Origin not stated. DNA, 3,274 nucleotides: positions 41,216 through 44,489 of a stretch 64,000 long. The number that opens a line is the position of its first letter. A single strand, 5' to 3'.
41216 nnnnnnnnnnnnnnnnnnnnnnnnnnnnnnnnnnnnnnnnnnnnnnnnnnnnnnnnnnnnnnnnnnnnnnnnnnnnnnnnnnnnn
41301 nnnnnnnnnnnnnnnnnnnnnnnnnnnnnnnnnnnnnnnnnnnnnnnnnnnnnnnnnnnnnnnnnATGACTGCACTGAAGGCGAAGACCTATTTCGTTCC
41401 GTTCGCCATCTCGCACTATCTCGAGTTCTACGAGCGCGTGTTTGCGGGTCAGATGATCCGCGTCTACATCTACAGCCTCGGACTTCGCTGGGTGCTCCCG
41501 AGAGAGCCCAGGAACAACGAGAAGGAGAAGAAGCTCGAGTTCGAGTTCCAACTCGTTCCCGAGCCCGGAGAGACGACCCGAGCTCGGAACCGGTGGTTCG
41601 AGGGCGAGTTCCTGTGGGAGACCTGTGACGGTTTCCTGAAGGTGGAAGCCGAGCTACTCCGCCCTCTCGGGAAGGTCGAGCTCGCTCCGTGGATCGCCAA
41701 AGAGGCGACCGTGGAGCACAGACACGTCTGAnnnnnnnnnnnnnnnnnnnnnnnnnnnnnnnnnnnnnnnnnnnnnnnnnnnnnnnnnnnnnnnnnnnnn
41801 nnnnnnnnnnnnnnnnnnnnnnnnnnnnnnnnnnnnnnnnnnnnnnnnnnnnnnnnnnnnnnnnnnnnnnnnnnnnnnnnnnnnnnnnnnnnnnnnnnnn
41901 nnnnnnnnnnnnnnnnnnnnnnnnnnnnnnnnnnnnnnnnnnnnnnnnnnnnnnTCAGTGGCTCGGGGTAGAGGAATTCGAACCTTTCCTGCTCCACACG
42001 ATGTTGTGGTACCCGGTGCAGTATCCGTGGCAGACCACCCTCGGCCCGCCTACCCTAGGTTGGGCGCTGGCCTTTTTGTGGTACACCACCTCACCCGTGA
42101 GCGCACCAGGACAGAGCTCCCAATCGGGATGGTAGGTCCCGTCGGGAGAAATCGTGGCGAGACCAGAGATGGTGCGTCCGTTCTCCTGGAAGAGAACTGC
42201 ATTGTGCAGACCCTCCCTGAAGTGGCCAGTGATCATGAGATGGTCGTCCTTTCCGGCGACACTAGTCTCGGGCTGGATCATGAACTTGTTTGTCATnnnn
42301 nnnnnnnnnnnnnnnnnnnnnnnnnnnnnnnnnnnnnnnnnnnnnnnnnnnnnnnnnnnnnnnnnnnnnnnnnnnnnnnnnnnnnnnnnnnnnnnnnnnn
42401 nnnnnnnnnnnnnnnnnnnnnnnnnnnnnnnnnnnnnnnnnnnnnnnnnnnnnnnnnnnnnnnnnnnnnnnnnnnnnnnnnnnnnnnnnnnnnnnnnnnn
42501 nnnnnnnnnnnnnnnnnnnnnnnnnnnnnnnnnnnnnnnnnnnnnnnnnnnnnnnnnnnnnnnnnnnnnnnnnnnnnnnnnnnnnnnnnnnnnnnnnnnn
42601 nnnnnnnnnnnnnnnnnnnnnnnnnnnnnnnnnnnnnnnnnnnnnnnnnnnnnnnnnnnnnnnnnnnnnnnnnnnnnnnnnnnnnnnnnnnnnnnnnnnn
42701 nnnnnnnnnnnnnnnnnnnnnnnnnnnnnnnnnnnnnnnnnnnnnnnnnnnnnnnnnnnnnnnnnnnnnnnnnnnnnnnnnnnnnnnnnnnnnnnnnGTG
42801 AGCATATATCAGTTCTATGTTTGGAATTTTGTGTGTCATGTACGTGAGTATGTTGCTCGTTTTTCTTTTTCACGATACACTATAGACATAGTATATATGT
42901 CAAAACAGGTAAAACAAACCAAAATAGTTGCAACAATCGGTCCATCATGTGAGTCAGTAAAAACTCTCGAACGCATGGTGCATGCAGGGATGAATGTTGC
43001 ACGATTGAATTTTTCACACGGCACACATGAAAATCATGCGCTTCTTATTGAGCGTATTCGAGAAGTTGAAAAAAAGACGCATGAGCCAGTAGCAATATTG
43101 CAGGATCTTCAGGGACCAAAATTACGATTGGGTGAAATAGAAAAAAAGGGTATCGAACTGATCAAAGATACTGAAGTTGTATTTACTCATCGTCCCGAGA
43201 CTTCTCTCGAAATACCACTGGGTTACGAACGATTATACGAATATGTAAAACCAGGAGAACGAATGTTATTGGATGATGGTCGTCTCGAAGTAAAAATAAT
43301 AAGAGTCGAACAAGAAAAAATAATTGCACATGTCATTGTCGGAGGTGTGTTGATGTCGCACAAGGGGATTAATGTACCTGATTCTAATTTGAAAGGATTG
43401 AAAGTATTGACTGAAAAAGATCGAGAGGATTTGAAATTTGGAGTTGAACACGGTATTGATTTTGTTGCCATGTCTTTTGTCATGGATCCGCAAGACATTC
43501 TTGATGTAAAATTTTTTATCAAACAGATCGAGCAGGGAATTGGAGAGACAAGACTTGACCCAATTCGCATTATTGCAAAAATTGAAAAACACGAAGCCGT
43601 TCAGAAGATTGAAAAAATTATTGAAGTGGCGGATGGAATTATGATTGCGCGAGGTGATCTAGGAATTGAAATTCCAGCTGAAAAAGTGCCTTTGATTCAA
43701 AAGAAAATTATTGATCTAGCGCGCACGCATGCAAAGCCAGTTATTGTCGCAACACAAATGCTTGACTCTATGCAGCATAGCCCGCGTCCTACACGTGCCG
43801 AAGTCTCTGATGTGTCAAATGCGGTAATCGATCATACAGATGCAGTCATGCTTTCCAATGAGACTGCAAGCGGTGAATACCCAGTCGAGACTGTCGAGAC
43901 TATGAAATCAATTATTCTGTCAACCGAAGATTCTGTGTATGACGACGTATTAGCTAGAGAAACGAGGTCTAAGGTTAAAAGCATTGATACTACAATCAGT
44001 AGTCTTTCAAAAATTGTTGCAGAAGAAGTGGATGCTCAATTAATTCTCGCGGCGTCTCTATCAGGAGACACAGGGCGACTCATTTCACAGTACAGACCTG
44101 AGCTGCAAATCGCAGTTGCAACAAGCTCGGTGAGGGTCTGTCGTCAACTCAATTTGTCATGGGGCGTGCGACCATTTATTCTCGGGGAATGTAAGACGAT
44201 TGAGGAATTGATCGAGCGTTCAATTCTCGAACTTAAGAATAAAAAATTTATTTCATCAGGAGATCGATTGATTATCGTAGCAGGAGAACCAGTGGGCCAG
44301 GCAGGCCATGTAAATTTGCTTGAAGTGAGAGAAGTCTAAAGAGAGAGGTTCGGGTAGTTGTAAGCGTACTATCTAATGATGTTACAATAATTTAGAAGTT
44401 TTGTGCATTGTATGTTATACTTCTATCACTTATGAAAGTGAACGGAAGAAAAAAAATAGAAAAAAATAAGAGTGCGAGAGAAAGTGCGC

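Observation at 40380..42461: High-GC three-gene cassette (PRTase-like, two unknown ORFs) inserted directly 3' of tRNA-Lys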

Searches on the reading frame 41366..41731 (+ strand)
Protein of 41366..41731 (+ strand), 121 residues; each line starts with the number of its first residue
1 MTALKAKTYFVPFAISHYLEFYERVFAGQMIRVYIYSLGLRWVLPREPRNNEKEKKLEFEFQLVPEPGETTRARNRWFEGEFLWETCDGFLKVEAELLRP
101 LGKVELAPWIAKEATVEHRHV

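Call 8: search_protein_families(library=pfam, proteins=[window:41366-41731:+], max_evalue=1)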
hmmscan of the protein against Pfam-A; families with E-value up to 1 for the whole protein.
window:41366-41731:+ (121 aa): 0 families

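Call 9: search_protein_families(library=ncbifam, proteins=[window:41366-41731:+], max_evalue=1)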
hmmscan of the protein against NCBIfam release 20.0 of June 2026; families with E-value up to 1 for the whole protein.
window:41366-41731:+ (121 aa): 0 families

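Call 10: search_protein_families(library=phrogs, proteins=[window:41366-41731:+], max_evalue=1)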
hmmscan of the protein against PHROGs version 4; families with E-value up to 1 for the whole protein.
window:41366-41731:+ (121 aa): 1 family
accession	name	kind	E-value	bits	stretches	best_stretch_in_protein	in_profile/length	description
phrog_6423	-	unknown function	0.31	11.9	1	90-113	29-52/62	-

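Call 11: search_protein_families(library=padloc, proteins=[window:41366-41731:+], max_evalue=1)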
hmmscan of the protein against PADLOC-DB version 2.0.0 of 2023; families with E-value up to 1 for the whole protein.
window:41366-41731:+ (121 aa): 0 families

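Call 45: find_homologous_proteins(query=window:41366-41731:+, max_evalue=0.01)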
Query window:41366-41731:+ (121 aa): 1 proteins with E <= 0.01 among 6 candidates.
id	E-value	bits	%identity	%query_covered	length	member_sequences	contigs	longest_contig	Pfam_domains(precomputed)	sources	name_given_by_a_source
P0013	1.1e-76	273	100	100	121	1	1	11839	-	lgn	-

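Call 46: find_encoding_contigs(protein=P0013, flank=10000)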
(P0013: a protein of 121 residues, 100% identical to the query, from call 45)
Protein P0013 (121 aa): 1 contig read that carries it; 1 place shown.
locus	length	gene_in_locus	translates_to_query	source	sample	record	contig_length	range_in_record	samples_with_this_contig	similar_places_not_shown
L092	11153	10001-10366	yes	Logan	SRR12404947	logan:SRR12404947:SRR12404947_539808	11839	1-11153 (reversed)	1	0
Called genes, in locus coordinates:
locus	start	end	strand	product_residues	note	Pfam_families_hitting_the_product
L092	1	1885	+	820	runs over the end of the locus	PF01588:tRNA_bind, PF03483:B3_4, PF03484:B5, PF17759:tRNA_synthFbeta, PF03147:FDX-ACB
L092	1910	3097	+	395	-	-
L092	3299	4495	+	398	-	PF17957:Big_7 (weak)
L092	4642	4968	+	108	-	-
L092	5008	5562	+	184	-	-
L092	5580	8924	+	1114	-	PF01551:Peptidase_M23, PF00932:LTD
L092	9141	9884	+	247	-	-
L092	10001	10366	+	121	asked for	-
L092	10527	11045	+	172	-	-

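Call 73: search_protein_representatives(protein=window:41366-41731:+)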
Query: 121 residues. Proteins with E-value up to 0.001 (for the whole library): 2; up to 1e-10: 2; up to 1e-30: 1. The best 2 are listed.
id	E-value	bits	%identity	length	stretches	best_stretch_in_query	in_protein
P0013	3.5e-77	272.9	100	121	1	1-121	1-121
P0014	9.4e-25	103.5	49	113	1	8-110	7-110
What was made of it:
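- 41366..41731 (+): ORF2, 121-aa orphan gene occupying the slot, GC3 0.80. A full HMMER search of 1.84 billion representatives finds one homologue besides itself, P0014 at 49% identity (call 73).
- Tried and rejected: A full HMMER search found one ORF2 homologue (call 73). tblastn of ORF2 and ORF3 against phages and plasmids found nothing.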

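Call 75: find_encoding_contigs(protein=P0014, flank=10000)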
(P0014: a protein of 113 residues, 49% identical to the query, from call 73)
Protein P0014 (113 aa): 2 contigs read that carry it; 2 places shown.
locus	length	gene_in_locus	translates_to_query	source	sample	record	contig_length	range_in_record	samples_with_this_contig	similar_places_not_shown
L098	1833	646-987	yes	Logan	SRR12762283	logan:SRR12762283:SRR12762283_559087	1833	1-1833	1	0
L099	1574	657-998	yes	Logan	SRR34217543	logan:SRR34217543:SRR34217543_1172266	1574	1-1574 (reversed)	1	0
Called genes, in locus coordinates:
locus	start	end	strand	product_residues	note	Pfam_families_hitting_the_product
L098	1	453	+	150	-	?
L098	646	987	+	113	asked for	-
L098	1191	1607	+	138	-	-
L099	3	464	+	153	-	?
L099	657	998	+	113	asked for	-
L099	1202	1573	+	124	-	?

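Call 82: predict_structure(protein=window:41366-41731:+)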
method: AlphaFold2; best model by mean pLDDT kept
length: 121 residues; sequences in the alignment: 1
mean_pLDDT: 36.3   pTM: 0.29
mean pLDDT of the five models: 36.3, 33.4, 33.1, 32.3, 32.1
residues with pLDDT >= 90: 0; 70-90: 0; 50-70: 8; < 50: 113
segments of 3 or more residues with pLDDT < 50: 1-45, 54-58, 62-121
pLDDT, mean of each block of 10 residues (from residue 1): 29 29 34 38 48 49 46 40 32 35 29 26 28
secondary structure, 60 per line:
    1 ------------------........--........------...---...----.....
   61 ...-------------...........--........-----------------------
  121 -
elements in order: E19-26 E29-36 E43-45 E49-51 E56-63 E77-87 E90-97

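Call 88: search_dna_similar(query=window:41366-41731:+, collection=phages, mode=protein, max_evalue=0.1, max_rows=5)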
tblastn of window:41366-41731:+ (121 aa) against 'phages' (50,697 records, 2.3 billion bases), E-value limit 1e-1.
No match.

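Call 89: search_dna_similar(query=window:41366-41731:+, collection=plasmids, mode=protein, max_evalue=0.1, max_rows=5)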
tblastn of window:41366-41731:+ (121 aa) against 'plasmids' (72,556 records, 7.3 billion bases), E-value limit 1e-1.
No match.

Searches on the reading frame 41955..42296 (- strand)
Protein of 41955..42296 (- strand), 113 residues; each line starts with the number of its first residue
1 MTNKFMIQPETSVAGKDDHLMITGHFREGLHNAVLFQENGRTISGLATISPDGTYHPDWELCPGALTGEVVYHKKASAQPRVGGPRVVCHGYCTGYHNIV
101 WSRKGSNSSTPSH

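Call 8: search_protein_families(library=pfam, proteins=[window:41955-42296:-], max_evalue=1)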
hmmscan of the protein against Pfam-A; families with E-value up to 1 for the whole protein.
window:41955-42296:- (113 aa): 0 families

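Call 9: search_protein_families(library=ncbifam, proteins=[window:41955-42296:-], max_evalue=1)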
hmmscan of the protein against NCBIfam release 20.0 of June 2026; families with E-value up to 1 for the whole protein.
window:41955-42296:- (113 aa): 0 families

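Call 10: search_protein_families(library=phrogs, proteins=[window:41955-42296:-], max_evalue=1)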
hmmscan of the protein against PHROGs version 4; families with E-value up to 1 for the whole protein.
window:41955-42296:- (113 aa): 1 family
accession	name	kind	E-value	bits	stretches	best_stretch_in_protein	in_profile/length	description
phrog_13209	-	unknown function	0.3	11.9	1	34-75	54-95/198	-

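Call 11: search_protein_families(library=padloc, proteins=[window:41955-42296:-], max_evalue=1)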
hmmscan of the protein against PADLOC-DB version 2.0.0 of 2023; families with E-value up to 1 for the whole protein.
window:41955-42296:- (113 aa): 0 families

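Call 44: find_homologous_proteins(query=window:41955-42296:-, max_evalue=0.01)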
Query window:41955-42296:-: no candidate shares three 5-residue words with the query. No homologue found.
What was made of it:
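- Tried and rejected: The word-indexed search found nothing for ORF3 and only the query itself for ORF2 (calls 44, 45).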

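Call 71: predict_structure(protein=window:41955-42296:-)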
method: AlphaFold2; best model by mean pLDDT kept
length: 113 residues; sequences in the alignment: 1
mean_pLDDT: 36.1   pTM: 0.27
mean pLDDT of the five models: 36.1, 35.1, 30.3, 29.5, 28.4
residues with pLDDT >= 90: 0; 70-90: 0; 50-70: 3; < 50: 110
segments of 3 or more residues with pLDDT < 50: 1-33, 37-46, 48-113
pLDDT, mean of each block of 10 residues (from residue 1): 33 33 41 45 46 44 30 27 30 33 36 33
secondary structure, 60 per line:
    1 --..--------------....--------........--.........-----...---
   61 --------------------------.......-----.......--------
elements in order: E19-22 E31-38 E41-49 E55-57 E87-93 E99-105
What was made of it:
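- Tried and rejected: AlphaFold2 on the single sequences of ORF2 and ORF3 gave mean pLDDT of 36, so I ran no fold search (calls 71, 82).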

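Call 86: search_dna_similar(query=window:41955-42296:-, collection=phages, mode=protein, max_evalue=0.1, max_rows=5)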
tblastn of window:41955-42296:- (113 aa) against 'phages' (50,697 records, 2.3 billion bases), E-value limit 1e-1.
No match.

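Call 87: search_dna_similar(query=window:41955-42296:-, collection=plasmids, mode=protein, max_evalue=0.1, max_rows=5)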
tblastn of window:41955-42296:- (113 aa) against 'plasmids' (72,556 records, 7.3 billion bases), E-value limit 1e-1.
No match.
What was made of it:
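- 41955..42296 (-): ORF3, 113-aa orphan gene at the tRNA-proximal edge, GC3 0.73, GGAGGG 12 nt upstream of the ATG. The word-indexed protein search, phages and plasmids give no homologue (calls 44, 86, 87).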

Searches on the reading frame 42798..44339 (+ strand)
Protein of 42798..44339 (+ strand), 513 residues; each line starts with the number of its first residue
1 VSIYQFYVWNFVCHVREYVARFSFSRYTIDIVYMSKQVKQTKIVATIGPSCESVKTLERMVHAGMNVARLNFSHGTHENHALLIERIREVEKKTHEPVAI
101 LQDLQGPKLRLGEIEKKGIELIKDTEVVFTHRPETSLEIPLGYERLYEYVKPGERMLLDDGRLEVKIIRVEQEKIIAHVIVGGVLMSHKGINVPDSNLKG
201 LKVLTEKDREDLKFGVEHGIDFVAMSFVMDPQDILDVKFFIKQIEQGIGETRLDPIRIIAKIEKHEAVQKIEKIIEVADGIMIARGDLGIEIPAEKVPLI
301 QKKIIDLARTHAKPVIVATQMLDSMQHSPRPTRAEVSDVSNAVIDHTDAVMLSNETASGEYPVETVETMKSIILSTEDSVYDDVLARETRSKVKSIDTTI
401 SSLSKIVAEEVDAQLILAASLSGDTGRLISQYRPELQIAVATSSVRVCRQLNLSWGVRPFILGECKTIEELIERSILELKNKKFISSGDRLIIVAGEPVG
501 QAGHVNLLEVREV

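Call 8: search_protein_families(library=pfam, proteins=[window:42798-44339:+], max_evalue=1)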
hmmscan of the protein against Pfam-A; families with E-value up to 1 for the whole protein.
window:42798-44339:+ (513 aa): 3 families
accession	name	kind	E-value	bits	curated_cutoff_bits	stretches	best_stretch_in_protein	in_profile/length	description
PF00224.27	PK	-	1.2e-111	373.4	30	1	39-366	2-328/328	Pyruvate kinase, barrel domain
PF02887.21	PK_C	-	3.8e-28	98.3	28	1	400-510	3-113/114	Pyruvate kinase, alpha/beta domain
PF03328.21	HpcH_HpaI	-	2.9e-06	27.2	25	1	210-288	76-154/221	HpcH/HpaI aldolase/citrate lyase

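Call 26: find_related_loci(query=window:42894-44339:+, collection=genome_contigs, flank=10000)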
Query window:42894-44339:+ (481 aa) in genome_contigs; peptide patterns used: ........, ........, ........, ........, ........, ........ (x = any residue, [..] = any of these).
598 stretches matched a pattern (row limit reached: there are more); 323 encode a relative of the query (tblastn E <= 1e-3); the best 80 are kept; 80 distinct loci.
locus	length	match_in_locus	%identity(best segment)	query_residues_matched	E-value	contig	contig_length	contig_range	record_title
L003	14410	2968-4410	80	2-481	0e+0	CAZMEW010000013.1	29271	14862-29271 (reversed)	MAG TPA_asm: uncultured Gammaproteobacteria bacterium isolate SRP278252_co2_113 genome assembly, contig: NODE_3114_lengt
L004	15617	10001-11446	79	1-481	0e+0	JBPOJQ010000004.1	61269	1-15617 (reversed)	MAG: Candidatus Magasanikiibacteriota bacterium isolate MAG_812 c_000000621899, whole genome shotgun sequence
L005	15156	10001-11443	77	2-481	0e+0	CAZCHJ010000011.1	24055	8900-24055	MAG TPA_asm: uncultured Gammaproteobacteria bacterium isolate SRP135725_co1_448 genome assembly, contig: NODE_2528_lengt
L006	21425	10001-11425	65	7-481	0e+0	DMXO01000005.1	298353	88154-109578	MAG TPA_asm: Candidatus Magasanikbacteria bacterium isolate UBA11699 contig_358, whole genome shotgun sequence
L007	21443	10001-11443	64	1-481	0e+0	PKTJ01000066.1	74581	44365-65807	MAG: Candidatus Parcubacteria bacterium isolate BM521 sc_514, whole genome shotgun sequence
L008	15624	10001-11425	64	7-481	0e+0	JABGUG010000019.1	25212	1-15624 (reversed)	MAG: Candidatus Parcubacteria bacterium isolate SI034_bin149 k141_466783, whole genome shotgun sequence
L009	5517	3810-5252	61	2-481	0e+0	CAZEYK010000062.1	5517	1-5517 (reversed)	MAG TPA_asm: uncultured Gammaproteobacteria bacterium isolate SRP118108_co5_163 genome assembly, contig: NODE_19629_leng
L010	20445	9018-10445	59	7-481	0e+0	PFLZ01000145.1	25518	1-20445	MAG: Candidatus Magasanikbacteria bacterium CG_4_10_14_0_8_um_filter_42_12 CG_4_10_14_0.8_um_filter_scaffold_850_c, whol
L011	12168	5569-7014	56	2-481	7e-175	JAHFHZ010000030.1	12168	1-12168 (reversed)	MAG: Candidatus Magasanikiibacteriota bacterium isolate nzgw350 NODE_7344_length_12169_cov_4.144505, whole genome shotgu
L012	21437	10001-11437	53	1-479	6e-158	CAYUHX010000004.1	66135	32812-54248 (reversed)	MAG TPA_asm: uncultured Gammaproteobacteria bacterium isolate SRP298887_co1_139 genome assembly, contig: NODE_220_length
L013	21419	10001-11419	54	7-480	5e-155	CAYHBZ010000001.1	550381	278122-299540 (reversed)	MAG TPA_asm: uncultured Gammaproteobacteria bacterium isolate ERP119702_co3_79 genome assembly, contig: NODE_1_length_55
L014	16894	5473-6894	52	7-481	2e-148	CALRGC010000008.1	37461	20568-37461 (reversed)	MAG: Candidatus Magasanikbacteria bacterium isolate Ike-150m-44 genome assembly, contig: Ike-150-c466, whole genome shot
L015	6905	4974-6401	49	8-481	4e-148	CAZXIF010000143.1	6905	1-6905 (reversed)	MAG TPA_asm: uncultured Gammaproteobacteria bacterium isolate binchicken_co203_499 genome assembly, contig: k141_4186762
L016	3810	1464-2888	53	6-481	2e-151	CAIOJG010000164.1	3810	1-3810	MAG: Candidatus Magasanikbacteria bacterium isolate AM_bin-3693 genome assembly, contig: bin-3693:164/190, whole genome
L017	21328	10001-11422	50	1-471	2e-145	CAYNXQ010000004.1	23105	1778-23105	MAG TPA_asm: uncultured Gammaproteobacteria bacterium isolate SRP193066_co2_32 genome assembly, contig: NODE_1159_length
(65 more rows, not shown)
